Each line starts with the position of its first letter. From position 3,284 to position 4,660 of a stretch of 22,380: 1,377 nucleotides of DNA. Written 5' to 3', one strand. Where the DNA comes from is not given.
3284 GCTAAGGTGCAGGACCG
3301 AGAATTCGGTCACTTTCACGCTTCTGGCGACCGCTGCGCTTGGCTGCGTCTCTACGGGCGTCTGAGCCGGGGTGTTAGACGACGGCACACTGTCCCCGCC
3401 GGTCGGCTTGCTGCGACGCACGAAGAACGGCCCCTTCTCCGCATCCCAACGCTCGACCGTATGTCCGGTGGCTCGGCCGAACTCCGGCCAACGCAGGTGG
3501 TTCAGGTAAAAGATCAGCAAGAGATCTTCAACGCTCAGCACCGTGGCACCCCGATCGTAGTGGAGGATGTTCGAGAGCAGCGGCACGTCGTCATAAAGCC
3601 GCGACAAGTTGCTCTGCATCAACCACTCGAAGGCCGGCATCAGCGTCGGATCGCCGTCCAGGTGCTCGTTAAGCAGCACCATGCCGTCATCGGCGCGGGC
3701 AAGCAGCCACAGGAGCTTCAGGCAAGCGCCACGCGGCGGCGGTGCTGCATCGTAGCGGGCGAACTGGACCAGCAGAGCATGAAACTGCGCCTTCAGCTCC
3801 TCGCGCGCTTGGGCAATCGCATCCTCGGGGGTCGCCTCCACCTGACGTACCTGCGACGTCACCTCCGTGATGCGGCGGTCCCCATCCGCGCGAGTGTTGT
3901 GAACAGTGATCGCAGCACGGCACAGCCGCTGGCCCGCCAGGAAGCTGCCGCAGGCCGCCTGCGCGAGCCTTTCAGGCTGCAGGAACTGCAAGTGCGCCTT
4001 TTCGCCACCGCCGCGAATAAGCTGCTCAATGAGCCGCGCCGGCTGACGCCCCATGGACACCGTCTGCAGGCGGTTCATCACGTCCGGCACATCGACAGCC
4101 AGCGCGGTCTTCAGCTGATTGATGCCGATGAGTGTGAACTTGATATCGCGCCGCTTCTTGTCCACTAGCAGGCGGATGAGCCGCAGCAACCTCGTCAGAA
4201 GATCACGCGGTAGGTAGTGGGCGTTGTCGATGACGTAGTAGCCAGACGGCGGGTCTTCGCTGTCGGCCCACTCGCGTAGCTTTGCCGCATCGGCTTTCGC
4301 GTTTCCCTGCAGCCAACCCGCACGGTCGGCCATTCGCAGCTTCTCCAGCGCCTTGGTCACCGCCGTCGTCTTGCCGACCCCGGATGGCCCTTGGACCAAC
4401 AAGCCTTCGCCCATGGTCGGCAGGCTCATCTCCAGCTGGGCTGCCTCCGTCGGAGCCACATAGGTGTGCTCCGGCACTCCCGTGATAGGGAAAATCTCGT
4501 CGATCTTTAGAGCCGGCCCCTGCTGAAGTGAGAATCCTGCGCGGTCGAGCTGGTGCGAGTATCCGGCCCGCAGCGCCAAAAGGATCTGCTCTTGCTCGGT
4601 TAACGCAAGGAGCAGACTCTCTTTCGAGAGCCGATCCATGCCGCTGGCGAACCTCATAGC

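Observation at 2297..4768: Single-polypeptide fusion of a death-like (EAD-type) N-terminal domain, an AAA-type P-loop ATPase and a fully motif-intact metallophosphoesterase: candidate NTP-gated effector of a conflict or defense-type system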

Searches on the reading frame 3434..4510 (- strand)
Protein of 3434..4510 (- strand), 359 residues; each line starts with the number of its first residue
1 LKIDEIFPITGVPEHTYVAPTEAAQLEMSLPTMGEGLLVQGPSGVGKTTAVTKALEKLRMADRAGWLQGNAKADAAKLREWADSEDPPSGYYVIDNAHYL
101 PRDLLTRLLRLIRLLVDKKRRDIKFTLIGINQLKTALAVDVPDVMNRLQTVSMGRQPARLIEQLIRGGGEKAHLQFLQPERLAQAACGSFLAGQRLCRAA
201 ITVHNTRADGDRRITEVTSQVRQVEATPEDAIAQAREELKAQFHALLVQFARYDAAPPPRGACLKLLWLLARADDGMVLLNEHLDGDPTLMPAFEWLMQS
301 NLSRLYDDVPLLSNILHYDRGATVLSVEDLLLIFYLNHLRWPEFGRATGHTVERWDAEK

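Call 66: find_homologous_proteins(query=A5, max_evalue=0.001)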
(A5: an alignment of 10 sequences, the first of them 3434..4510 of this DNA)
Query A5 (10 sequences) (359 aa, profile of the alignment): 52 proteins with E <= 0.001 among 8000 candidates.
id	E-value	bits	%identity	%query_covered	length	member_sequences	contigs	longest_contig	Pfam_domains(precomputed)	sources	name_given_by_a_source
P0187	2.6e-146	505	37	99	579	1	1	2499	PF00004.36,PF13676.12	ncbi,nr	ncbi:MAG TPA: TIR domain-containing protein, partial [Candidatus Nanopelagicales bacterium]|nr:TIR d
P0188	2.1e-136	473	37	97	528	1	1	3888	PF13676.12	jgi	jgi:hypothetical protein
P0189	7.6e-129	448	34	99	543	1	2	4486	PF13173.13,PF13401.13,PF13676.12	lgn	-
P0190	5.4e-112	392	37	82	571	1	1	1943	PF00004.36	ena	-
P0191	1.7e-97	345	40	55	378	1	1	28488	PF13401.13,PF25199.2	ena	-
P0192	4.0e-96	340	37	67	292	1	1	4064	-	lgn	-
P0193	1.8e-86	308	37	55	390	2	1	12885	PF13676.12,PF13191.13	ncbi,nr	ncbi:MAG: TIR domain-containing protein, partial [Polyangiaceae bacterium]|nr:TIR domain-containing 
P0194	6.7e-83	297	30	97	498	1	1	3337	PF13676.12,PF25199.2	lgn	-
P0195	6.3e-82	293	25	99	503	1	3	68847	PF13401.13,PF13676.12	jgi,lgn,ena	jgi:hypothetical protein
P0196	1.3e-80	289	25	97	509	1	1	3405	PF13676.12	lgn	-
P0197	1.7e-79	285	28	97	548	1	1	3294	PF00004.36,PF13401.13,PF13676.12,PF25199.2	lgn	-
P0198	2.0e-79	285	34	81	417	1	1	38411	-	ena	-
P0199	2.7e-78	281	27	97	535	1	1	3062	PF13676.12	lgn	-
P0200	9.9e-78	280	27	97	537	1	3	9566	PF13676.12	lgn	-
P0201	1.7e-77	279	28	97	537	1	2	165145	PF13676.12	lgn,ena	-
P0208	1.4e-73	266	30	97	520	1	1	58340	PF13173.13,PF13401.13,PF13676.12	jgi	jgi:hypothetical protein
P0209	2.9e-73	265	30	97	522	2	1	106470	PF13401.13,PF13191.13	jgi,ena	-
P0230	1.9e-25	108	34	36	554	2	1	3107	PF13271.12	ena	-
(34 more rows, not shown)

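Call 67: search_protein_families(library=padloc, proteins=[P0187, P0188, P0195, P0201, P0208, P0209, P0230], max_evalue=0.001)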
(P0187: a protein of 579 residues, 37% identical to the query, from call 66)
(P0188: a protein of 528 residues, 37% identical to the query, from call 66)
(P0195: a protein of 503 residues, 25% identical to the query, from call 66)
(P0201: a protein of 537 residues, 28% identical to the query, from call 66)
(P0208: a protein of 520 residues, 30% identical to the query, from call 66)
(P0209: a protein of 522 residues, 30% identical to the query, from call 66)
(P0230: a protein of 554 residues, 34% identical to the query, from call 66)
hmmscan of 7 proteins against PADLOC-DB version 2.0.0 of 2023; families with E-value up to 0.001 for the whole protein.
P0187 (579 aa): 2 families
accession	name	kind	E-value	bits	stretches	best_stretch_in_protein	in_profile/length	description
PDLC00420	ThsB1|ThsB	-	6.3e-33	112.3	1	3-142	2-142/319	TIR-like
PDLC05049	PDC-S59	-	2.3e-09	34.8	1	252-378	154-278/428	-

P0188 (528 aa): 5 families
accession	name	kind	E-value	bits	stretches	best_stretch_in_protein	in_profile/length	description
PDLC00420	ThsB1|ThsB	-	1.5e-15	55.2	1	10-149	2-142/319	TIR-like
PDLC05049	PDC-S59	-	1.4e-07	28.9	1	214-378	114-275/428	-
PDLC04790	PDC-S01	-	7.4e-06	22.9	1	204-317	30-137/422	-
PDLC05062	PDC-S66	-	0.00038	18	1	10-75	149-215/282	-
PDLC04789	PDC-S01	-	0.0009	16.4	0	203-293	19-108/375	-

P0195 (503 aa): 2 families
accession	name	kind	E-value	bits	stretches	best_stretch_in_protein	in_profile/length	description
PDLC05049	PDC-S59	-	9.1e-22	75.7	1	52-333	116-401/428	-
PDLC05062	PDC-S66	-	1.3e-07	29.3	1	352-460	146-254/282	-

P0201 (537 aa): 2 families
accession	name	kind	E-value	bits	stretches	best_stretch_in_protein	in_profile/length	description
PDLC05049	PDC-S59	-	1.6e-14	51.8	1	94-273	151-331/428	-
PDLC05062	PDC-S66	-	7.5e-05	20.3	1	356-452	147-243/282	-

P0208 (520 aa): 3 families
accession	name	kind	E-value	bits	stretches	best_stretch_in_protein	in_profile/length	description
PDLC05049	PDC-S59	-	9.2e-15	52.6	1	79-336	138-401/428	-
PDLC05062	PDC-S66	-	4.8e-09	34.1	1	359-456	146-243/282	-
PDLC04790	PDC-S01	-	2.7e-06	24.4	1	37-167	28-146/422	-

P0209 (522 aa): 1 family
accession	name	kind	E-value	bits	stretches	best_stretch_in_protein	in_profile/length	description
PDLC05049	PDC-S59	-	1.4e-14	52.1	1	103-287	151-335/428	-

P0230 (554 aa): 1 family
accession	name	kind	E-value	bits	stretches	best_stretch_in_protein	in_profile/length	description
PDLC00420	ThsB1|ThsB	-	1.8e-17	61.5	1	264-408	9-150/319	TIR-like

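Call 71: search_solved_structures(query=A5, max_evalue=1)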
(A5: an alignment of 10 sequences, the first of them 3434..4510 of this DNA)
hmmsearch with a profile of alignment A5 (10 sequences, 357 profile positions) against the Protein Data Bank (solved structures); distinct sequences matched with E-value up to 1: 62 (the best 60 are shown).
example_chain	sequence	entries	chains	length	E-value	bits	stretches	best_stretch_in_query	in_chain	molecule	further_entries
7rzy_1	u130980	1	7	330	9.3e-07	31.2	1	32-65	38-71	Tn6677 Vibrio cholerae transposon TnsC (VchTnsC)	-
7ufi_1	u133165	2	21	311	1.8e-06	30.2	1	32-64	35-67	VchTnsC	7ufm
5vc7_A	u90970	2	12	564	0.00081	21.5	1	35-133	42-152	VCP-like ATPase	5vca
5g4g_A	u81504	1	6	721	0.0017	20.5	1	35-133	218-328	VCP-LIKE ATPASE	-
5g4f_A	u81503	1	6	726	0.0017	20.4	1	35-133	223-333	VCP-LIKE ATPASE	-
8glv_JG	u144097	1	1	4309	0.0038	19.3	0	42-118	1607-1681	AAA+ ATPase domain-containing protein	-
3j67_A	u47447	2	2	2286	0.0046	19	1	40-118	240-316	Dynein motor domain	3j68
5vh9_A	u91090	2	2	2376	0.0047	19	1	40-118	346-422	Dynein heavy chain, cytoplasmic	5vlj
3qmz_A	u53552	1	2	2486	0.0057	18.7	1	40-118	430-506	Cytoplasmic dynein heavy chain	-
1in8_A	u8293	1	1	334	0.0057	18.7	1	39-231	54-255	HOLLIDAY JUNCTION DNA HELICASE RUVB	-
4ai6_A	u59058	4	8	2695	0.0073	18.4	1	40-118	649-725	GLUTATHIONE S-TRANSFERASE CLASS-MU 26 KDA ISOZYME, DYNEIN HEAVY CHAIN CYTOPLASMIC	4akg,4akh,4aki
6c2u_A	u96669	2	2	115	0.0085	18.2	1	40-84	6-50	phosphate-loop protein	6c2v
1in5_A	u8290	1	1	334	0.0085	18.2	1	39-231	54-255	HOLLIDAY JUNCTION DNA HELICASE RUVB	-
1in4_A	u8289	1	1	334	0.01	17.9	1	39-231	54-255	HOLLIDAY JUNCTION DNA HELICASE RUVB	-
4w8f_A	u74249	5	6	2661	0.01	17.9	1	40-118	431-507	Dynein heavy chain lysozyme chimera | Chimera protein of Dynein and Endolysin | Fusion protein of Dynein and Endolysin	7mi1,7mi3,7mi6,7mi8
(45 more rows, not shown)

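Call 79: find_encoding_contigs(protein=P0201, flank=8000, max_places=1)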
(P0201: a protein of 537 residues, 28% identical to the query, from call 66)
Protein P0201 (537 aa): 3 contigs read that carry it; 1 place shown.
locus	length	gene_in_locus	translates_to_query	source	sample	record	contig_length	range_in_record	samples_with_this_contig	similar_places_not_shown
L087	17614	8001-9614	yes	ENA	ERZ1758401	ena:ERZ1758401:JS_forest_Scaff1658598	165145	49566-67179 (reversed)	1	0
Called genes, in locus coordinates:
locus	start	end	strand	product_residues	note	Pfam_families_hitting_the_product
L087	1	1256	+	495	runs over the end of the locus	PF00478:IMPDH, PF00571:CBS, PF03060:NMO (weak), PF01070:FMN_dh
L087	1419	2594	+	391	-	PF00478:IMPDH, PF03060:NMO (faint), PF01070:FMN_dh, PF01645:Glu_synthase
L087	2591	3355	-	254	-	PF13527:Acetyltransf_9 (faint), PF00583:Acetyltransf_1, PF13508:Acetyltransf_7 (weak), PF08445:FR47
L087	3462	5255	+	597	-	PF02369:Big_1 (faint)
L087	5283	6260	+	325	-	-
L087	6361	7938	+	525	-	PF00117:GATase, PF07722:Peptidase_C26, PF02540:NAD_synthase (weak), PF03054:tRNA_Me_trans (faint), PF00958:GMP_synt_C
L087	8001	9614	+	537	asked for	PF13676:TIR_2 (weak)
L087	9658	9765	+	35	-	-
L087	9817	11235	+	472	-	-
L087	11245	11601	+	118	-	PF18029:Glyoxalase_6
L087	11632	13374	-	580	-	PF00664:ABC_membrane, PF00005:ABC_tran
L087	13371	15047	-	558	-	PF00664:ABC_membrane, PF00005:ABC_tran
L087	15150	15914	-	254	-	PF00089:Trypsin, PF13365:Trypsin_2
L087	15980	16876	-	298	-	PF00892:EamA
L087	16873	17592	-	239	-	PF02585:PIG-L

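Call 80: find_encoding_contigs(protein=P0209, flank=8000, max_places=1)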
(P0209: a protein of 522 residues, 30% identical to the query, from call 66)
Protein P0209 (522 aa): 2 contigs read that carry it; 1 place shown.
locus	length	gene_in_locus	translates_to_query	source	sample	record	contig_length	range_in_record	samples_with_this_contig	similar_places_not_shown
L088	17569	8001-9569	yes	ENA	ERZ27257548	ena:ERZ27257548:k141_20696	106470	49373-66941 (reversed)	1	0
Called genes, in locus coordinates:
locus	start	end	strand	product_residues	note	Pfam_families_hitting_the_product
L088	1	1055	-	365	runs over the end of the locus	PF08271:Zn_Ribbon_TF, PF00382:TFIIB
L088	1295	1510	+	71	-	-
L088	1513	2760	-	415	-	PF01609:DDE_Tnp_1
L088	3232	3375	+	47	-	-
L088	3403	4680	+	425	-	-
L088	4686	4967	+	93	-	-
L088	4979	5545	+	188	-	-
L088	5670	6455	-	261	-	-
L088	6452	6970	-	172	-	-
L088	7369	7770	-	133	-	-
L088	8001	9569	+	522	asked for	PF13191:AAA_16 (faint), PF13401:AAA_22 (faint)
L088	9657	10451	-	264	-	PF01609:DDE_Tnp_1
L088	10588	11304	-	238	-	-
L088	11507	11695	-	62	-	-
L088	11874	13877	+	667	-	PF13588:HSDR_N_2, PF02384:N6_Mtase, PF01170:UPF0020 (weak), PF20473:MmeI_Mtase (weak), PF07669:Eco57I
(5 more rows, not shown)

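Call 81: find_encoding_contigs(protein=P0195, flank=8000, max_places=1)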
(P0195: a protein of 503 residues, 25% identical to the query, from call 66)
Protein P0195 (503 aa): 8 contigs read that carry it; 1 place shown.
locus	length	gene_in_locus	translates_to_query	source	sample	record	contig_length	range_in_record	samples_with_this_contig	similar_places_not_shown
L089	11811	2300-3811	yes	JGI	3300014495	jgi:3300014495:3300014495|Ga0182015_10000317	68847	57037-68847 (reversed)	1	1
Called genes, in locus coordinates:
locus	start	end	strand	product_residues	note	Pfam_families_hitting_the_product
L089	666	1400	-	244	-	PF04326:SLFN_AlbA_2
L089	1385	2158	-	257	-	-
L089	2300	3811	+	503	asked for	PF13401:AAA_22 (faint), PF13676:TIR_2 (weak)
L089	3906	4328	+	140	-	PF00903:Glyoxalase, PF18029:Glyoxalase_6 (weak)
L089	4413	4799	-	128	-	PF01850:PIN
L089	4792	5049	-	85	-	PF04014:MazE_antitoxin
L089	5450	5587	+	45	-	-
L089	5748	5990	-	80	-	PF21742:DUF6868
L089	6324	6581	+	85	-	-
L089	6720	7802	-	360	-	PF13354:Beta-lactamase2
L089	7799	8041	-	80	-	PF21742:DUF6868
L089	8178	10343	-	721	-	-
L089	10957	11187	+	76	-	PF08281:Sigma70_r4_2 (weak)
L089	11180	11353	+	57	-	-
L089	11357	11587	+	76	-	-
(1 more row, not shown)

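Call 97: find_related_loci(query=A5, collection=viral_contigs, flank=6000)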
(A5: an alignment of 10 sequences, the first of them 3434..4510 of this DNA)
Query A5 (359 aa) in viral_contigs; peptide patterns used: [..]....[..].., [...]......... (x = any residue, [..] = any of these).
92 stretches matched a pattern; 22 encode a relative of the query (tblastn E <= 1e-3); 22 distinct loci.
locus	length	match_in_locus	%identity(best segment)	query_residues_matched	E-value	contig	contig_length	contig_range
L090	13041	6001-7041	29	5-358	7e-44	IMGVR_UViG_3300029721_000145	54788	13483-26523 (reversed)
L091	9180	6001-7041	28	5-358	4e-41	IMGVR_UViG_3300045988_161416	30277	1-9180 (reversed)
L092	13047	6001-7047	27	3-358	4e-41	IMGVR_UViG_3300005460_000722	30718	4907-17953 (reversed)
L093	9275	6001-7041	28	5-358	4e-41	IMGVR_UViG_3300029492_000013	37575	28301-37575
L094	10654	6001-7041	28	5-358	4e-41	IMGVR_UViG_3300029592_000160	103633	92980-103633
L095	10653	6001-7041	28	5-358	4e-41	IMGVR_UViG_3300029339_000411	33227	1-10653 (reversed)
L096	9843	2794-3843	29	3-357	3e-40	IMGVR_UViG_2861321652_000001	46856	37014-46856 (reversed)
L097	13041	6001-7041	27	3-351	8e-40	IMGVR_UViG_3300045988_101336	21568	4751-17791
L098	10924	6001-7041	27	3-351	8e-40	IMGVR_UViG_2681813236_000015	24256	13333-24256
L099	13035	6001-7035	26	3-349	9e-39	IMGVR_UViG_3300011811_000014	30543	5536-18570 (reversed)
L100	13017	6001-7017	27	3-349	4e-38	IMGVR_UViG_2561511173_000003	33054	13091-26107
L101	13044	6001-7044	27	1-355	1e-37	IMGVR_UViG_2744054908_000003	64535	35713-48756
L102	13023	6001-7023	25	1-349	2e-36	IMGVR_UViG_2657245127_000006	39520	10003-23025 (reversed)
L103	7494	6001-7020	29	2-350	2e-36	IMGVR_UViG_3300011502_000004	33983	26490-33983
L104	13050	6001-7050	27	3-357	2e-35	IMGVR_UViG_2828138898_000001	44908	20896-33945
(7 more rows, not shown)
